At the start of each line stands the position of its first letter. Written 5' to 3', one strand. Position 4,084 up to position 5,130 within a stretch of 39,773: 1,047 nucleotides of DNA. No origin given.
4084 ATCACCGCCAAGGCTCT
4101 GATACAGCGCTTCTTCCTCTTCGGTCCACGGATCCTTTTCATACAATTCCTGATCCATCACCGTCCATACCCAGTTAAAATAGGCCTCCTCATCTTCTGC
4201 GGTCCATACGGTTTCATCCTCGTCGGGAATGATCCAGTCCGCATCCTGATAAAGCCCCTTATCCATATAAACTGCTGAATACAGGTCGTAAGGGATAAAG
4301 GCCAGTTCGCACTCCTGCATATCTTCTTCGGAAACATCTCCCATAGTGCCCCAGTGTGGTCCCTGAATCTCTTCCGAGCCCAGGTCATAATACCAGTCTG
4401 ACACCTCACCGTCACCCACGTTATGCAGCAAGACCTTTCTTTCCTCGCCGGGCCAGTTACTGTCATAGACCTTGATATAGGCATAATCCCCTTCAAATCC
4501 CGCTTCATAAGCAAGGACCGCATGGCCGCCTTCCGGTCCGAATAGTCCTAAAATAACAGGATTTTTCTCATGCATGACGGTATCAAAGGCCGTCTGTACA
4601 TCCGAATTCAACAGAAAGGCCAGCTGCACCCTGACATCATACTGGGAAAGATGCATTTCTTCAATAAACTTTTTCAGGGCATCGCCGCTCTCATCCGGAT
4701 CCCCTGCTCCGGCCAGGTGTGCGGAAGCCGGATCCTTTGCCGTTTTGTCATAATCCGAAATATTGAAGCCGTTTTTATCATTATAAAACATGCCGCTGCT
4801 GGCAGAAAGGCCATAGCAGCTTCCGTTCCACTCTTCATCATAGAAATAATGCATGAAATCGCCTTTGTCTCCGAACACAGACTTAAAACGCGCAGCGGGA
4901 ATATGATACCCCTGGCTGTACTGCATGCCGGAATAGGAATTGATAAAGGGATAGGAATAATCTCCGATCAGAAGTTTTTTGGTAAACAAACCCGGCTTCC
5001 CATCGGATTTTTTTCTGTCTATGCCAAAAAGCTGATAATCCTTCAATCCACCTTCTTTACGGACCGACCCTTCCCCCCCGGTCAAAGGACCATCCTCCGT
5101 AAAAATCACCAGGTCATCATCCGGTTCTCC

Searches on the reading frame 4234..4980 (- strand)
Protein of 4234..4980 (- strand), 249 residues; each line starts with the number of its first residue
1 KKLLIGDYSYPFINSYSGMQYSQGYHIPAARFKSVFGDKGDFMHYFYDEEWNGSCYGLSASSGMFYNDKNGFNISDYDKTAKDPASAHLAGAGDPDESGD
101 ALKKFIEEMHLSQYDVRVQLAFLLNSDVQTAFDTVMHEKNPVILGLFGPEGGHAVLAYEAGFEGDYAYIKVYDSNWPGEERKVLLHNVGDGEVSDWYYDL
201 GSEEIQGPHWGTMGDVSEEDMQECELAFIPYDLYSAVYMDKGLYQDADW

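Call 23: search_protein_families(library=pfam, proteins=[window:4234-4980:-], max_evalue=10)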
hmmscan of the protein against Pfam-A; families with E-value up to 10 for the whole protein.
seq(249 aa): 0 families

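Call 24: search_solved_structures(query=window:4234-4980:-, max_evalue=10)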
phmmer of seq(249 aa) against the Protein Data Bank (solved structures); distinct sequences matched with E-value up to 10: 0.

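Call 25: find_homologous_proteins(query=window:4234-4980:-, max_evalue=0.001)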
Query seq(249 aa) (249 aa): 1 proteins with E <= 0.001 among 167 candidates.
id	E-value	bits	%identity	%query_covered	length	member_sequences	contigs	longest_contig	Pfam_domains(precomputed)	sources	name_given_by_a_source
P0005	7.7e-13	67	97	14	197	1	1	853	-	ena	-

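Call 29: find_homologous_proteins(query=A1, max_evalue=0.01)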
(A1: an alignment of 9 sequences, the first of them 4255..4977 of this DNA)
Query A1 (9 sequences) (241 aa, profile of the alignment): 4 proteins with E <= 0.01 among 3463 candidates.
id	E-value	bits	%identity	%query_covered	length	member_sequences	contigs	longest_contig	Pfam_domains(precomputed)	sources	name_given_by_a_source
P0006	7.5e-73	263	41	100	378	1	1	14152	-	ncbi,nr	ncbi:MAG: hypothetical protein J5842_09230, partial [Lachnospiraceae bacterium]|nr:hypothetical prot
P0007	5.4e-32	129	34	59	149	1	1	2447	-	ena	-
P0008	6.1e-6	44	46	20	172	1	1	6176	-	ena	-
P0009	1.7e-4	39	28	71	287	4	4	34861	-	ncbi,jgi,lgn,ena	-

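Call 37: search_protein_representatives(protein=window:4255-4977:-)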
Query: 241 residues. Proteins with E-value up to 0.001 (for the whole library): 504; up to 1e-10: 231; up to 1e-30: 11. The best 150 are listed.
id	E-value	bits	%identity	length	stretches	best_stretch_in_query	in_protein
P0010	3.1e-161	551.2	100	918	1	1-241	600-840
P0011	5.6e-62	226.0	50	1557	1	2-241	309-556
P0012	2.4e-53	197.7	46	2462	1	4-241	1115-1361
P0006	1.7e-45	172.0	42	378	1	5-241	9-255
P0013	2.4e-40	155.1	49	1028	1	3-241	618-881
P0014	4.4e-38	147.7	41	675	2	12-241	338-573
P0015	3.7e-33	131.5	37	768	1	6-209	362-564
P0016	1.3e-32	129.8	45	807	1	11-188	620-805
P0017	1.6e-32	129.5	40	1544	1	4-241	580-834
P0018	1.6e-31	126.2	28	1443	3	4-220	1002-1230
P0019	5.8e-31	124.4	36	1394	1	7-240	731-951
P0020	1.8e-30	122.7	37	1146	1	4-236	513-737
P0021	2.4e-29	119.1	38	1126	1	4-235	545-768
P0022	3.2e-29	118.7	41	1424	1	4-202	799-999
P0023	5.6e-29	117.9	34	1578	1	7-239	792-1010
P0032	1.2e-24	103.6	35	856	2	4-212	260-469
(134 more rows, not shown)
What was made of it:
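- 4255..4977 (-): Papain-like Cys/His domain (aa 601-841). Invariant motifs W-G-x-C-x-G, G-H and Y-D (Y-D-S-N in the close clade). 504 representatives at E <= 0.001 (call 37).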

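Call 40: search_solved_structures(query=A1, max_evalue=10, show_alignments=2)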
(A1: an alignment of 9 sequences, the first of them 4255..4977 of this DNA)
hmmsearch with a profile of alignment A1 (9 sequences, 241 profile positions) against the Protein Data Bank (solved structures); distinct sequences matched with E-value up to 10: 19.
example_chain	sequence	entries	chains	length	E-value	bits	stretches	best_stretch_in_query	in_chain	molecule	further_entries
5v77_A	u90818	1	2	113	0.1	15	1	30-84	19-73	Uncharacterized protein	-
6gbg_A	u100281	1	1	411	0.25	13.7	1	43-93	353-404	Outer membrane protein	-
7qha_C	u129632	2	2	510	0.27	13.6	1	43-103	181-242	Megabody c7HopQ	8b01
5lp2_B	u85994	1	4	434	0.28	13.5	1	43-92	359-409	HopQ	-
6hug_G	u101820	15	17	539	0.74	12.1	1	43-92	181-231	Megabody Mb38 | Megabody38 | Megabody-38,Outer membrane protein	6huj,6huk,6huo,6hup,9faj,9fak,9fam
6qd6_A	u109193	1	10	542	0.77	12.1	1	43-92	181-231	Mb-cHopQ-Nb207,Outer membrane protein,Mb-cHopQ-Nb207,Outer membrane protein,Mb-cHopQ-Nb207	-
9khh_A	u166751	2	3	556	0.82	12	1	43-92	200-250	MB52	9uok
8xfp_E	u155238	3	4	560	0.84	12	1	43-92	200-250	nanobody Nb52 | MB52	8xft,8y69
7qe5_B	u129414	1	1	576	0.88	11.9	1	43-92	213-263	Megabody3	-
9pym_B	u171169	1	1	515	0.9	11.9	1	43-96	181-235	Megabody C7HopQ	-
8oi2_B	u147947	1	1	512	0.93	11.8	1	43-96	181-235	Alb1 Megabody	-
9nnz_A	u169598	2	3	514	0.93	11.8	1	43-96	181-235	Megabody 7 | Megabody 7 (Mb7)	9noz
7pbd_F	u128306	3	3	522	0.95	11.8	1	43-96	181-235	Megabody 25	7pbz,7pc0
6qfa_K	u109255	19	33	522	0.96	11.8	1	43-96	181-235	Outer membrane protein,Outer membrane protein,Outer membrane protein,Outer membrane protei | Megabody Mb25 | Megabody25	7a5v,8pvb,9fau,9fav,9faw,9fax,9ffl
7ul4_D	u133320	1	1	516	0.96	11.8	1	43-96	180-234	Megabody 6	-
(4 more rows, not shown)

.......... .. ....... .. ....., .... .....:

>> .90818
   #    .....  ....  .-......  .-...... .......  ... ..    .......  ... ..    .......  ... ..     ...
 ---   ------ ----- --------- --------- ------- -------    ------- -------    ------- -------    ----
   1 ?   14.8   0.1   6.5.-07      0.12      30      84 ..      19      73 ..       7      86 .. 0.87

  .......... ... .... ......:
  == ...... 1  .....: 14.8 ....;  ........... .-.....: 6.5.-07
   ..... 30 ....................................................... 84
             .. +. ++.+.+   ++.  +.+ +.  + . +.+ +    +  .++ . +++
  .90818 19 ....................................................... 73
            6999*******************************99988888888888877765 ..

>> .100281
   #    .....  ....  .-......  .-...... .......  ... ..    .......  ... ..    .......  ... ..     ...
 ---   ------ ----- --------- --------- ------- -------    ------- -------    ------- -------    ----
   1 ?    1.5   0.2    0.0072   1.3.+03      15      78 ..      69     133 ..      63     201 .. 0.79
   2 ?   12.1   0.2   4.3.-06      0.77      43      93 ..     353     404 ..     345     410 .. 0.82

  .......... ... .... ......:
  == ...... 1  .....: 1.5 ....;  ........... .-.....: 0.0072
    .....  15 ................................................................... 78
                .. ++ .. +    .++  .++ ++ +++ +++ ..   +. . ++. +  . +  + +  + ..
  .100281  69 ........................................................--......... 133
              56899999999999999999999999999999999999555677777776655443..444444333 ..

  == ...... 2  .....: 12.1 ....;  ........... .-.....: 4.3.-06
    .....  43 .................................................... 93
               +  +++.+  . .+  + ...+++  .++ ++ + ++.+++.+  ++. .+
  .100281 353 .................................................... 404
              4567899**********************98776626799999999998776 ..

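Call 47: search_solved_structures(query=A2, max_evalue=10)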
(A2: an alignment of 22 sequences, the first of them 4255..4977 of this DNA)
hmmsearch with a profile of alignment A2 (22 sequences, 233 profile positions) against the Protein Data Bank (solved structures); distinct sequences matched with E-value up to 10: 3.
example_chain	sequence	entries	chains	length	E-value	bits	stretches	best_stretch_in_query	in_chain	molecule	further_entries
1xu0_A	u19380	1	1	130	0.14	14.9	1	4-84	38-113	prion protein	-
4lna_A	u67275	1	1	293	1.7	11.3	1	18-74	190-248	Purine nucleoside phosphorylase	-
8azw_J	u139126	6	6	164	1.9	11.2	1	92-141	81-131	eL21 (60S ribosomal protein L21) | 60S ribosomal protein L21-1-like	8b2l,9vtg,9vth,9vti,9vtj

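Call 48: search_protein_families(library=pfam, alignment_id=A2, max_evalue=1)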
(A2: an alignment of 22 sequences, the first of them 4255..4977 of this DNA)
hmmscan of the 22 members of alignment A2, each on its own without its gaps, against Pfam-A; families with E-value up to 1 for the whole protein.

A. member 1, window:4255-4977:- (241 aa): 0 families

B. families by the number of members that match (of 22 scanned): 14 families
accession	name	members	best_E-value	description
PF07910.19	Peptidase_C78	3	0.00052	Peptidase family C78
PF12385.14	Peptidase_C70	3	0.017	Papain-like cysteine protease AvrRpt2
PF01640.23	Peptidase_C10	1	0.0025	Peptidase C10 family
PF04167.18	DUF402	1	0.044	Protein of unknown function (DUF402)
PF10750.14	DUF2536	1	0.044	Protein of unknown function (DUF2536)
PF13529.12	Peptidase_C39_2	1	0.068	Peptidase_C39 like family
PF13316.11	DUF4087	1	0.1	Protein of unknown function (DUF4087)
PF15887.11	Peptidase_Mx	1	0.1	Putative zinc-binding metallo-peptidase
PF04708.17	Pox_F16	1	0.11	Poxvirus F16 protein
PF08863.15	YolD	1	0.13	YolD-like protein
PF02585.22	PIG-L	1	0.13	GlcNAc-PI de-N-acetylase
PF04298.18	Zn_peptidase_2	1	0.18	Putative neutral zinc metallopeptidase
PF07799.17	DUF1643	1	0.22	Protein of unknown function (DUF1643)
PF01239.28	PPTA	1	0.48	Protein prenyltransferase alpha subunit repeat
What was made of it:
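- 4255..4977 (-): Family members give weak Pfam hits to Peptidase_C78, C70, C10 and C39_2 (call 48).
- On Papain-like cysteine peptidase, clan CA (flanking domain): Pfam hits to C78, C70, C10 and C39_2 are below their cut-offs (call 48).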

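Call 51: predict_structure(alignment_id=A2)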
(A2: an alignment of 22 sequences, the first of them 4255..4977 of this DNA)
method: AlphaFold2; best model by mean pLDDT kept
length: 241 residues; sequences in the alignment: 22
mean_pLDDT: 94.3   pTM: 0.92
mean pLDDT of the five models: 94.3, 93.0, 92.8, 91.9, 91.4
residues with pLDDT >= 90: 208; 70-90: 31; 50-70: 2; < 50: 0
segments of 3 or more residues with pLDDT < 50: none
pLDDT, mean of each block of 10 residues (from residue 1): 84 96 96 95 97 97 88 93 93 88 97 97 97 95 97 97 96 96 95 96 91 92 97 94 77
secondary structure, 60 per line:
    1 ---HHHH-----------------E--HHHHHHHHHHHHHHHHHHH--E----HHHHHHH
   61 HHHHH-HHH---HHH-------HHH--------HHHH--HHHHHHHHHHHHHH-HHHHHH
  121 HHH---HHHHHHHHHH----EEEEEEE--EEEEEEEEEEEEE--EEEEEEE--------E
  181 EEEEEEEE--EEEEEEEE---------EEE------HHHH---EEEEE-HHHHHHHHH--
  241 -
elements in order: H4-7 H28-46 H54-65 H94-97 H100-113 H115-123 H127-136 E141-147 E150-162 E165-171 E180-188 E191-198 E208-210 H217-220 E224-228 H230-238
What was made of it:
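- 4255..4977 (-): AlphaFold2 pLDDT 94, pTM 0.92, with Cys54 at a helix N-terminus and His152 starting a strand (call 51).
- On Papain-like cysteine peptidase, clan CA (flanking domain): The AlphaFold2 model (pLDDT 94) places Cys54 at the start of helix 54-65 and His152 at the start of strand 150-162 (call 51).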

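Call 54: fold_search(model_id=the predicted structure, library=pdb)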
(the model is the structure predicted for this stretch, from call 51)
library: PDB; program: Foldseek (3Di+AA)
matches with E <= 10: 517; with E <= 0.001: 0
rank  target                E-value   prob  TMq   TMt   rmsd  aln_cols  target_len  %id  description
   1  5ly8                  1.4e-01  0.08  0.12  0.12  13.4       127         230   10  Structure of the CBM2 module of Lactobacillus casei BL23 phage J-1 evolved Dit. (released 2017-03-22)
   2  1y08                  1.6e-01  0.18  0.16  0.14  11.7       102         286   15  Structure of the Streptococcal Endopeptidase IdeS, a Novel Cysteine Proteinase with Strict Specificity for IgG (released 2004-12-21)
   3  6czg_A                2.2e-01  0.16  0.18  0.31   8.2       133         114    6  Structure of a redesigned beta barrel, b11L5F_LGL (released 2018-09-19)
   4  4i05                  2.8e-01  0.41  0.20  0.17   5.3        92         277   18  Structure of intermediate processing form of cathepsin B1 from Schistosoma mansoni (released 2014-02-05)
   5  1y4h_A                3.0e-01  0.16  0.26  0.34  16.8       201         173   12  Wild type staphopain-staphostatin complex (released 2005-01-18)
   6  7ybu_A                3.5e-01  0.12  0.18  0.08  13.3       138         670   14  Human propionyl-coenzyme A carboxylase (released 2023-07-05)
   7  2a5z_A                4.0e-01  0.08  0.13  0.13  13.1       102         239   12  Crystal Structure of Protein of Unknown Function SO2946 from Shewanella oneidensis MR-1 (released 2005-08-16)
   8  2ifs_MODEL_1_A        4.0e-01  0.04  0.10  0.12  14.5       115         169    9  Structure of the N-WASP EVH1 domain in complex with an extended WIP peptide (released 2007-01-16)
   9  4lv8_A                4.2e-01  0.16  0.19  0.13  13.5        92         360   18  Murine IRGa6 bound to Toxoplasma ROP5C, a pseudokinase GDI (released 2013-09-25)
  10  3qsd                  4.5e-01  0.25  0.16  0.15   5.1        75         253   17  Structure of cathepsin B1 from Schistosoma mansoni in complex with CA074 inhibitor (released 2011-08-10)
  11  3hhi_A                4.5e-01  0.14  0.16  0.16   6.5       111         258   15  Crystal Structure of Cathepsin B from T. brucei in complex with CA074 (released 2010-05-26)
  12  3ai8_A                4.7e-01  0.12  0.14  0.14   9.3       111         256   17  Cathepsin B in complex with the nitroxoline (released 2011-05-18)
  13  9q2d_B                4.7e-01  0.02  0.11  0.09  16.6       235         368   12  Cryo-EM structure of ternary complex Ikaros-ZF2:CC-885:CRBN:DDB1 (molecular glue degrader) (released 2025-10-01)
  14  8w8d_d                5.0e-01  0.25  0.17  0.42  10.4        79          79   10  Structural mechanism of inhibition of the Rho transcription termination factor by Rof (released 2024-05-01)
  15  5jk2_H                5.0e-01  0.13  0.19  0.31  10.7       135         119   10  Crystal structure of Treponema pallidum Tp0751 (Pallilysin) (released 2016-10-12)
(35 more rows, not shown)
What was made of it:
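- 4255..4977 (-): Foldseek hits are weak but enriched for papain-like proteases (call 54).
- On Papain-like cysteine peptidase, clan CA (flanking domain): The best Foldseek hits include IdeS, cathepsin B, staphopain and UfSP, but all have E >= 0.14 and TM <= 0.27 (call 54).
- Closest known: Papain-like. Same: It gives weak profile and fold matches to these families (calls 48, 51, 54).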

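Call 63: find_encoding_contigs(protein=P0012, flank=6000, max_places=3)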
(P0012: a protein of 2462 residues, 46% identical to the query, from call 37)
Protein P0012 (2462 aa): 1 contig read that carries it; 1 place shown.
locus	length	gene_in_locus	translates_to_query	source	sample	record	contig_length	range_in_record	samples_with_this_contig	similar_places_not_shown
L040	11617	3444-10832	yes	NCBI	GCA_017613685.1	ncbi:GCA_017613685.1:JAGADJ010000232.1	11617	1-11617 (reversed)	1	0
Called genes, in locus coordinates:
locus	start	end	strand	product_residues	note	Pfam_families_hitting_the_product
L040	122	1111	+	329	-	PF00528:BPD_transp_1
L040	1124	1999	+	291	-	PF00528:BPD_transp_1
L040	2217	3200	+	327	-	PF04854:DUF624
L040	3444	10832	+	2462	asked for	PF12799:LRR_4 (faint), PF13855:LRR_8 (faint), PF23952:LRR_EndoS (faint), PF03382:DUF285, PF13306:LRR_5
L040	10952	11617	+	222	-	PF13306:LRR_5 (faint), PF03382:DUF285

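Call 79: list_cluster_members(proteins=[P0011, P0012, P0017, P0013, P0014, P0019, P0023, P0032, P0010])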
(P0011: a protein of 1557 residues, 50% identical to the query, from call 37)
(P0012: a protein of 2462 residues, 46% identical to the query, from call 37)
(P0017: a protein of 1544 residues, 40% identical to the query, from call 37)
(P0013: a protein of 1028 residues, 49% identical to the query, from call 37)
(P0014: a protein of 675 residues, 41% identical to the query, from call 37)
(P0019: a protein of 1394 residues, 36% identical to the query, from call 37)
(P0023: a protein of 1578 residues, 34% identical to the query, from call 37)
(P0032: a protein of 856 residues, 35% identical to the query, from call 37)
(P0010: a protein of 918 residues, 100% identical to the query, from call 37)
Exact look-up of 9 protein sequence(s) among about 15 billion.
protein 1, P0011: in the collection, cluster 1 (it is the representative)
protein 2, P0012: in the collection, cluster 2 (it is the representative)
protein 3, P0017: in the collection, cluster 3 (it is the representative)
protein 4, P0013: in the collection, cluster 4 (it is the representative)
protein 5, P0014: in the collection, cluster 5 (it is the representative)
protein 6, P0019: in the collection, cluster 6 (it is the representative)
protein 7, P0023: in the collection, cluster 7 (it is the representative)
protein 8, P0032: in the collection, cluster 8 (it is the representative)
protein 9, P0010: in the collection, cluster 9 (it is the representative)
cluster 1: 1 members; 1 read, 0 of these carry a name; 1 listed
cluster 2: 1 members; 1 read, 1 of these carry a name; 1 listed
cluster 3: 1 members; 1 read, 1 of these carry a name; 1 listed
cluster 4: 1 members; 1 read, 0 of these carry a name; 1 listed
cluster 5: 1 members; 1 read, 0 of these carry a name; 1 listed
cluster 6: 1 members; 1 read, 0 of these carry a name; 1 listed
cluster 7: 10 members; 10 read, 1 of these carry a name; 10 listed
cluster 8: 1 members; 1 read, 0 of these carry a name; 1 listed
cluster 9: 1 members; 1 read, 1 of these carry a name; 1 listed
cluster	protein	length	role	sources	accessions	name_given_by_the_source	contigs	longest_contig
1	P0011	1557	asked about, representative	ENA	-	-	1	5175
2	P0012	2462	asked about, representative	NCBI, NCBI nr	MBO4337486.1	MAG: BspA family leucine-rich repeat surface protein [Lachnospiraceae bacterium] | BspA family leucine-rich repeat surface protein [Lachnospiraceae bacterium]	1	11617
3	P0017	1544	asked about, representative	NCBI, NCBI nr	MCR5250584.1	MAG: leucine-rich repeat domain-containing protein [Lachnospiraceae bacterium] | leucine-rich repeat domain-containing protein [Lachnospiraceae bacterium]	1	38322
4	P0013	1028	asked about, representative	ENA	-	-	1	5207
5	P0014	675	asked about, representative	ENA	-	-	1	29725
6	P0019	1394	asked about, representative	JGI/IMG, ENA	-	-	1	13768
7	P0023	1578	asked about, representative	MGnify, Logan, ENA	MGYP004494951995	CR=1 FL=1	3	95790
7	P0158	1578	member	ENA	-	-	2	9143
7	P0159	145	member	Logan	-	-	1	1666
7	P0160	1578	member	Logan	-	-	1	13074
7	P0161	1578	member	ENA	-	-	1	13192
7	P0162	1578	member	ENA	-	-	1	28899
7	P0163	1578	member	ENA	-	-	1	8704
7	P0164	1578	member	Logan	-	-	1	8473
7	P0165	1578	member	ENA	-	-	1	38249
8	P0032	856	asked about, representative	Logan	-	-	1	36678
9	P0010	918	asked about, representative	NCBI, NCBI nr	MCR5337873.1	MAG: BspA family leucine-rich repeat surface protein, partial [Lachnospiraceae bacterium] | BspA family leucine-rich repeat surface protein [Lachnospiraceae bacterium]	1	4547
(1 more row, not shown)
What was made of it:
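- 1702..6777 (-): Host gene: 1691-aa secreted BspA-family LRR/PARCEL-repeat surface protein. The partial orthologue P0010 is named 'BspA family leucine-rich repeat surface protein [Lachnospiraceae bacterium]' (call 79).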

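Call 81: find_encoding_contigs(protein=P0014, flank=5000, max_places=2)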
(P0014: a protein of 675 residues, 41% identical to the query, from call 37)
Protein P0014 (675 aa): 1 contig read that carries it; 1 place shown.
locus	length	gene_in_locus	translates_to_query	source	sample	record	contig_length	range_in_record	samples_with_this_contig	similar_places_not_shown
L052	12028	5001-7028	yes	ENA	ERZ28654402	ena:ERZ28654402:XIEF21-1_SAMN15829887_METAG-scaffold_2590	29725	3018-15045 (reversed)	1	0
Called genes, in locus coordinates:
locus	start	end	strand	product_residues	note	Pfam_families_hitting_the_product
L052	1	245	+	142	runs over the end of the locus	PF07238:PilZ (faint)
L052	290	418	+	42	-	-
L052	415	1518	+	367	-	PF02153:PDH_N, PF20463:PDH_C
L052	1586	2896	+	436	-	PF00275:EPSP_synthase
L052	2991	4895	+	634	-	-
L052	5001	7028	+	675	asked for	PF13306:LRR_5 (faint)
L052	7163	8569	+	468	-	PF26918:Ig_Eae (faint), PF26182:Ig_NUP210_5th (faint), PF02368:Big_2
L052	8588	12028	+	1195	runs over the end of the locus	-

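Call 82: find_encoding_contigs(protein=P0013, flank=5000, max_places=2)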
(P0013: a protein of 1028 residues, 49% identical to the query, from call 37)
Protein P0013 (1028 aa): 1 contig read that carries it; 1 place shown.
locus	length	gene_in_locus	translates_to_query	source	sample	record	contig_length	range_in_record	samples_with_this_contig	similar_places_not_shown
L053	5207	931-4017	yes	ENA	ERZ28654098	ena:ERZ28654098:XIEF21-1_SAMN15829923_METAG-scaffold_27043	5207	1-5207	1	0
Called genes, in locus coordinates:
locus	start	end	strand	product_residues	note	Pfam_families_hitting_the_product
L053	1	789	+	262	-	?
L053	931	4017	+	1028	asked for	PF13306:LRR_5 (faint)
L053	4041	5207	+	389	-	?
